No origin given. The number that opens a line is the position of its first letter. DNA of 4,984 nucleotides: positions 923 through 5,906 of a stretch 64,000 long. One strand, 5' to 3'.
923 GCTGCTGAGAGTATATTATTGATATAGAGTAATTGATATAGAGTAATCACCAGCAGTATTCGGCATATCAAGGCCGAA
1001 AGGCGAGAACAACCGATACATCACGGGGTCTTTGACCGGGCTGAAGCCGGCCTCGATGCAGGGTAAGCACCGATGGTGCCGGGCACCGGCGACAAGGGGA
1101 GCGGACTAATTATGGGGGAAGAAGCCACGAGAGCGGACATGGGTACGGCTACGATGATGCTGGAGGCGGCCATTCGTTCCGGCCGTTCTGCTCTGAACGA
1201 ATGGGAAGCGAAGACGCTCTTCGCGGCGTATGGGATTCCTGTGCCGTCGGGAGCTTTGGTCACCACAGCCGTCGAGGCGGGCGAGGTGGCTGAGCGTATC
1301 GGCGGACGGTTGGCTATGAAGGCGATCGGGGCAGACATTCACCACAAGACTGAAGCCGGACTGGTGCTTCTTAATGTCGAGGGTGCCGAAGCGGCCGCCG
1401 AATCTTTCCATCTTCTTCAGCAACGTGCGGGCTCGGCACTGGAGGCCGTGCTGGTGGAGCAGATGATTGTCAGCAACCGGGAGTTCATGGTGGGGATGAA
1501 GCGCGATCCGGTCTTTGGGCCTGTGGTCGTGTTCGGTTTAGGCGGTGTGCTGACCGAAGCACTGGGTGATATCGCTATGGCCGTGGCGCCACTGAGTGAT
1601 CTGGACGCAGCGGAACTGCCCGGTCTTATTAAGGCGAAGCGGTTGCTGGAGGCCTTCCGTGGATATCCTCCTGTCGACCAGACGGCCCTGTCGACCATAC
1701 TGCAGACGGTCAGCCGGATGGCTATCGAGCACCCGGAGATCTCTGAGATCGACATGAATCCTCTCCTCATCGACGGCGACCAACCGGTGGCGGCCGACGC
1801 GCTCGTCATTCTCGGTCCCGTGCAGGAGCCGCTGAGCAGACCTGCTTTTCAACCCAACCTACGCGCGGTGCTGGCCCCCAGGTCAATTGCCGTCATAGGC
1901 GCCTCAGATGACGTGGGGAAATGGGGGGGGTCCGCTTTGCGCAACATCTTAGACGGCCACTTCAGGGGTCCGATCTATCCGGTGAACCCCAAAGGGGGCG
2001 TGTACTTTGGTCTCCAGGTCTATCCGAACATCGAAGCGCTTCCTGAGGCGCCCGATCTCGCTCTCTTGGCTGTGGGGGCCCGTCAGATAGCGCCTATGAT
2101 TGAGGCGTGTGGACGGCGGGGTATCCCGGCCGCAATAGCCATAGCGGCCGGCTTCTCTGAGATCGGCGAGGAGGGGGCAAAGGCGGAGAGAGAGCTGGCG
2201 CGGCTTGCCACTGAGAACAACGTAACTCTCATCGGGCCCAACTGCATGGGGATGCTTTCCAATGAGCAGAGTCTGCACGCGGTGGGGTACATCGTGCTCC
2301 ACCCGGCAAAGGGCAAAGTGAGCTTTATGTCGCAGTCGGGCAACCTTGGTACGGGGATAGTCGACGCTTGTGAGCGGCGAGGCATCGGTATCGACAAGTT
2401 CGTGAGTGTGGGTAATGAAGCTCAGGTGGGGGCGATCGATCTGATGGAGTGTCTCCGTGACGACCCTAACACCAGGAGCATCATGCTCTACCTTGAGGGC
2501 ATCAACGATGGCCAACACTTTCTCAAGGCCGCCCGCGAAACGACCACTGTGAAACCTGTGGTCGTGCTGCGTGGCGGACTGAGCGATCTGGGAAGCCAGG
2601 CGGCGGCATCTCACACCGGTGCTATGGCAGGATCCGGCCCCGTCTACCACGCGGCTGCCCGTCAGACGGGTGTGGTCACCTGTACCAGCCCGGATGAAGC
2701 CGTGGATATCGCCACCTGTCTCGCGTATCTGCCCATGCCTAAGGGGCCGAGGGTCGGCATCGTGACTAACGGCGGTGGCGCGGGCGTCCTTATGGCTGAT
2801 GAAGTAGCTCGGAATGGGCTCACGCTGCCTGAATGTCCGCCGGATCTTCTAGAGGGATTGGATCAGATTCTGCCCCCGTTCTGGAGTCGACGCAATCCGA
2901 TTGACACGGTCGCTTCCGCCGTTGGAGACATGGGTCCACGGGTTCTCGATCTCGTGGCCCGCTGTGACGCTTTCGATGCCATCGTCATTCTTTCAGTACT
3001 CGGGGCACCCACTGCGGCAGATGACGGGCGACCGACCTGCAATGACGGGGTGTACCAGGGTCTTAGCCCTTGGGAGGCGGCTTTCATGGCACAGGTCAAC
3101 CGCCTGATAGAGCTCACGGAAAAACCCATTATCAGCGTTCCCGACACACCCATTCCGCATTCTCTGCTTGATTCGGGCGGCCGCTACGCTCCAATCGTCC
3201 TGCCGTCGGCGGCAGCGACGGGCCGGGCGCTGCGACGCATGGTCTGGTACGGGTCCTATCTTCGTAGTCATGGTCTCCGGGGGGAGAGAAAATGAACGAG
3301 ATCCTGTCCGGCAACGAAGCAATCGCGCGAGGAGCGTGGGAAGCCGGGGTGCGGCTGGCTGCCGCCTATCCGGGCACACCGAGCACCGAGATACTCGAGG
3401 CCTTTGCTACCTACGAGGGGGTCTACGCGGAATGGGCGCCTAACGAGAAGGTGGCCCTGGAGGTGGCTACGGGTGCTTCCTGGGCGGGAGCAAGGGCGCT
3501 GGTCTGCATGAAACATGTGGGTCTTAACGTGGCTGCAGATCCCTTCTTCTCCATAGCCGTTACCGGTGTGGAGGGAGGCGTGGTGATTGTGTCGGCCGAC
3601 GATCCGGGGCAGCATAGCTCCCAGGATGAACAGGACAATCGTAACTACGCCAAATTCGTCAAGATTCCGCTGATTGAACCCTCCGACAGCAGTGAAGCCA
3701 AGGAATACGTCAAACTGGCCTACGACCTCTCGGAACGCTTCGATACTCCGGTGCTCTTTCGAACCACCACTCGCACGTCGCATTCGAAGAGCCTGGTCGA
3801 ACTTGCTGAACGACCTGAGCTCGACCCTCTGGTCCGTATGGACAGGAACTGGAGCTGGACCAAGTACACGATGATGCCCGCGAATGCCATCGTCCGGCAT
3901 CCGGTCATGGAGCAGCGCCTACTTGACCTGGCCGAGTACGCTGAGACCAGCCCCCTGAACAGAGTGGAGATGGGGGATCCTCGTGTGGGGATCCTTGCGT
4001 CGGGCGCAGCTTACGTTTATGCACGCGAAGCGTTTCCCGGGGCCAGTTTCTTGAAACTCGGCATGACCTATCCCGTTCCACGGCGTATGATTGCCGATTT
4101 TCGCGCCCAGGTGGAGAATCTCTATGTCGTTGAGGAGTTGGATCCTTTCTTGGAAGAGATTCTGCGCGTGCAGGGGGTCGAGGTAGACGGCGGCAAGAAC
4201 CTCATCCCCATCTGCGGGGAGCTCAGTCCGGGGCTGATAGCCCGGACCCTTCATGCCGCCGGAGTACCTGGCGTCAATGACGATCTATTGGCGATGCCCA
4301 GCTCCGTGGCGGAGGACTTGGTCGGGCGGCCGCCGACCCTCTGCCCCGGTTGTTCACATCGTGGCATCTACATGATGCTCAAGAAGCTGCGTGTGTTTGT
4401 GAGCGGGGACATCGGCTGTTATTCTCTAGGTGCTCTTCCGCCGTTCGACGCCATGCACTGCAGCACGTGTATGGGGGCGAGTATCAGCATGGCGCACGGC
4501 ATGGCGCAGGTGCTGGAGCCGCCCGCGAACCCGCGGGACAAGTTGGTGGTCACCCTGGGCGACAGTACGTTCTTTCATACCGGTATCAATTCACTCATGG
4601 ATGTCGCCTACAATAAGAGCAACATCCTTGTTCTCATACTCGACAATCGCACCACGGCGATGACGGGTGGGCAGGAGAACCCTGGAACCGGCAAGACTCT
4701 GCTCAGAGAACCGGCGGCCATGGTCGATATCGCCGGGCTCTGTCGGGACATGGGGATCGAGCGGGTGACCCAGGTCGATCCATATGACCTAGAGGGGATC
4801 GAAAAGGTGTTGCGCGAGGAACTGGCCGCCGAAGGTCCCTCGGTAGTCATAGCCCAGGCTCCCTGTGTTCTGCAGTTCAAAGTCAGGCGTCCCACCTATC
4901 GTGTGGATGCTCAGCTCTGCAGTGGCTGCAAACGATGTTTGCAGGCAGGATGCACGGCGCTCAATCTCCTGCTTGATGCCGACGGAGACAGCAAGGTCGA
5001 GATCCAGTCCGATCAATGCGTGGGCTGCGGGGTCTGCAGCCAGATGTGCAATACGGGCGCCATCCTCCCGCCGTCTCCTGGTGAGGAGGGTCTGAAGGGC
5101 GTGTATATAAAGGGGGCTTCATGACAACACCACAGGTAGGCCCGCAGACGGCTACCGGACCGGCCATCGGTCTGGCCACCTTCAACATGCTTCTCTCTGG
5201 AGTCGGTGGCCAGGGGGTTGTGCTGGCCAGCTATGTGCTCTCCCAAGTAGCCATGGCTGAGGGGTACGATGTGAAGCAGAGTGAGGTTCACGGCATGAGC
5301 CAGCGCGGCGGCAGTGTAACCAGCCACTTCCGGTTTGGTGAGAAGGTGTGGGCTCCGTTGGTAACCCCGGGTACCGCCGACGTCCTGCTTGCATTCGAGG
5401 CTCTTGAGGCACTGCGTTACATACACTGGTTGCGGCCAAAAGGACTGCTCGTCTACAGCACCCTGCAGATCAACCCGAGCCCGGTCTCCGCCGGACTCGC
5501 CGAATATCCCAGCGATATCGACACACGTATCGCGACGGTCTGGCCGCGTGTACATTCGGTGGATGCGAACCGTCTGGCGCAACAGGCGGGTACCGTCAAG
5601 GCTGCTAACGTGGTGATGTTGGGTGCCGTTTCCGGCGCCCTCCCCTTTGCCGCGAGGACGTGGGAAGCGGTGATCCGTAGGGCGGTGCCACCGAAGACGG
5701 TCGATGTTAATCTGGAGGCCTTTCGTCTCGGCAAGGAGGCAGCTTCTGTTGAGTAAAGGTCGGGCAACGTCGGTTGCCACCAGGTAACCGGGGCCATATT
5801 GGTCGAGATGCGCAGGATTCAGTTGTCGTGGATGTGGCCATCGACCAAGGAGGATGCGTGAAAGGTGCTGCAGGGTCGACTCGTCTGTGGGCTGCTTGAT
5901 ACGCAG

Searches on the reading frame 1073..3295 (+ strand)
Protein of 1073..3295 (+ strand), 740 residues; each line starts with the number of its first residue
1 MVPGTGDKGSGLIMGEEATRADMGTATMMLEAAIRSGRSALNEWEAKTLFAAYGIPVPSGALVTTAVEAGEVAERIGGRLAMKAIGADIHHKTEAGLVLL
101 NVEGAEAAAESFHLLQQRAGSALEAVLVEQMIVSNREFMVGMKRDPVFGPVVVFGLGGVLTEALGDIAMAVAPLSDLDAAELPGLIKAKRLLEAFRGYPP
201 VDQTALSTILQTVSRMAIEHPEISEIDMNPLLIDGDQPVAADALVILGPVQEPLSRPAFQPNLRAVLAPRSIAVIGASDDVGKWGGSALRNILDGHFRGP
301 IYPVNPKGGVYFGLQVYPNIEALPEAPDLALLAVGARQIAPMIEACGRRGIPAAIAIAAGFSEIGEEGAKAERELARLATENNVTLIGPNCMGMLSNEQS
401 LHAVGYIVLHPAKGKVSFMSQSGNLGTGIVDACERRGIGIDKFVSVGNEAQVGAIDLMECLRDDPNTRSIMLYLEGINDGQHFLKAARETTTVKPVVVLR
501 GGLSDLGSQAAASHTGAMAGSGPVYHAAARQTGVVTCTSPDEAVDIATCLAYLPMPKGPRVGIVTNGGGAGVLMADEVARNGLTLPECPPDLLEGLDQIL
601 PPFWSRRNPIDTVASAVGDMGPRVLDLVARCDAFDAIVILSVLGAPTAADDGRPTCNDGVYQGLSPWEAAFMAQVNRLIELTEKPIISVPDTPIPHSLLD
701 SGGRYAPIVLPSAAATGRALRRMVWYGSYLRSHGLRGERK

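Call 7: search_protein_families(library=pfam, proteins=[window:1073-3295:+])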
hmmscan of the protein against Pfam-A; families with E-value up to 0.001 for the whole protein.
window:1073-3295:+ (740 aa): 6 families
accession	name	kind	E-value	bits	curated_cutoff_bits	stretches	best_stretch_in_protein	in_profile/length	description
PF13549.11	ATP-grasp_5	-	1e-64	218.4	27.6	1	33-247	2-221/221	ATP-grasp domain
PF13607.11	Succ_CoA_lig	-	5.4e-48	162.7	27.4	1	413-550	1-138/138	Succinyl-CoA ligase like flavodoxin domain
PF13380.12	CoA_binding_2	-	4.5e-21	75.9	22.8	1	270-395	1-114/116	CoA binding domain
PF19045.5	Ligase_CoA_2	-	3e-09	37.6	23.7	1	562-613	2-53/162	Ligase-CoA domain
PF02629.25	CoA_binding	-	1.2e-06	29.6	22.3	1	270-360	4-97/97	CoA binding domain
PF08442.15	ATP-grasp_2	-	2e-06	28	29.5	1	41-145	2-114/202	ATP-grasp domain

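Call 33: search_protein_families(library=ncbifam, proteins=[window:1073-3295:+], max_evalue=1e-10)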
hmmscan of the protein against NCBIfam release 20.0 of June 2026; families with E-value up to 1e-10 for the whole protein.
window:1073-3295:+ (740 aa): 6 families
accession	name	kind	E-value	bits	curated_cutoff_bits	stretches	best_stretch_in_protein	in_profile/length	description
NF045493.1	HydDutCoALig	equivalog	3e-123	412.8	1300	2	265-639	5-380/698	4-hydroxybutyrate--CoA ligase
TIGR02717.1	AcCoA-syn-alpha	equivalog_domain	3.4e-122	408.3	567.15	1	263-648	1-385/447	acetate--CoA ligase alpha subunit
NF045494.1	AcCoALig_Archglob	equivalog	1.4e-117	393.8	1200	1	41-644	3-598/665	acetate--CoA ligase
NF045492.1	HydPropCoALig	equivalog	8.7e-117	391.2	1300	1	29-619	7-607/700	3-hydroxypropionate--CoA ligase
NF004230.0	PRK05678.1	equivalog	1.5e-12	47.4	336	1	374-521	107-254/291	succinate--CoA ligase subunit alpha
TIGR01019.1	sucCoAalpha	subfamily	2.1e-11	43.8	353.2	1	374-534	105-269/286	succinate--CoA ligase subunit alpha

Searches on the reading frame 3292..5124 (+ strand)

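Call 7: search_protein_families(library=pfam, proteins=[window:3292-5124:+])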
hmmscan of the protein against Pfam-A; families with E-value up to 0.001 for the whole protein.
window:3292-5124:+ (610 aa): 6 families
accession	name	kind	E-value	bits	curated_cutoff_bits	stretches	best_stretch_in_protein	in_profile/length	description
PF02775.26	TPP_enzyme_C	-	6.6e-23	81.6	21.9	1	373-520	1-150/151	Thiamine pyrophosphate enzyme, C-terminal TPP binding domain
PF01855.24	POR_N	-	2.6e-13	50.7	27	1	14-207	2-204/231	Pyruvate flavodoxin/ferredoxin oxidoreductase, thiamine diP-bdg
PF12838.12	Fer4_7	-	1.9e-06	28.6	27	1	543-590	2-52/52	4Fe-4S dicluster domain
PF14697.11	Fer4_21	-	8.6e-06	26.2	35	1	537-590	2-56/59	4Fe-4S dicluster domain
PF13237.11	Fer4_10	-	0.00022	21.5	25.5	1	537-586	3-52/53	4Fe-4S dicluster domain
PF00037.32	Fer4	-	0.00056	20.1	21.1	1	570-591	2-23/24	4Fe-4S binding domain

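Call 33: search_protein_families(library=ncbifam, proteins=[window:3292-5124:+], max_evalue=1e-10)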
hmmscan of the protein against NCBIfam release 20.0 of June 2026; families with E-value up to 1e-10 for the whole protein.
window:3292-5124:+ (610 aa): 6 families
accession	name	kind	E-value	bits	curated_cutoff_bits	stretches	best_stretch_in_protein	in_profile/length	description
TIGR03336.1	IOR_alpha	equivalog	6.2e-204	678.7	650.9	1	2-591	2-595/595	indolepyruvate ferredoxin oxidoreductase subunit alpha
NF009589.0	PRK13030.1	subfamily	6.1e-33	113.6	816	1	89-591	140-657/1170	indolepyruvate ferredoxin oxidoreductase family protein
NF009588.0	PRK13029.1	subfamily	8.9e-19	66.9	952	0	89-293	142-361/1196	indolepyruvate ferredoxin oxidoreductase family protein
NF006412.0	PRK08659.1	equivalog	7.2e-17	61.6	411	1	3-187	6-199/378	2-oxoacid:acceptor oxidoreductase subunit alpha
TIGR03710.1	OAFO_sf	subfamily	9.5e-17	60.8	482.75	1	4-72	195-266/561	2-oxoacid:acceptor oxidoreductase subunit alpha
NF005507.0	PRK07119.1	subfamily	2.7e-12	46.2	399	1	3-174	5-185/352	3-methyl-2-oxobutanoate dehydrogenase subunit VorB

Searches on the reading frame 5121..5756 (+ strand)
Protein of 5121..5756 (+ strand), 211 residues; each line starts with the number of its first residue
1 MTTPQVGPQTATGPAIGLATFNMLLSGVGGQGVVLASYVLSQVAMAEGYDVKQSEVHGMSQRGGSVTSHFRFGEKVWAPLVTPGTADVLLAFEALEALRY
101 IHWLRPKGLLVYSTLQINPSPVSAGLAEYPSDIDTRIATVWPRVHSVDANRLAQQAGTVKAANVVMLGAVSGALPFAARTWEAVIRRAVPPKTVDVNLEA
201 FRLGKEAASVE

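Call 7: search_protein_families(library=pfam, proteins=[window:5121-5756:+])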
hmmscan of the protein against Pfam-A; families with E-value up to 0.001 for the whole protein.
window:5121-5756:+ (211 aa): 1 family
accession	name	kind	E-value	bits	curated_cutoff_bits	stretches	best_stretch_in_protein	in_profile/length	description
PF01558.24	POR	-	3.9e-43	148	27.4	1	29-205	1-172/173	Pyruvate ferredoxin/flavodoxin oxidoreductase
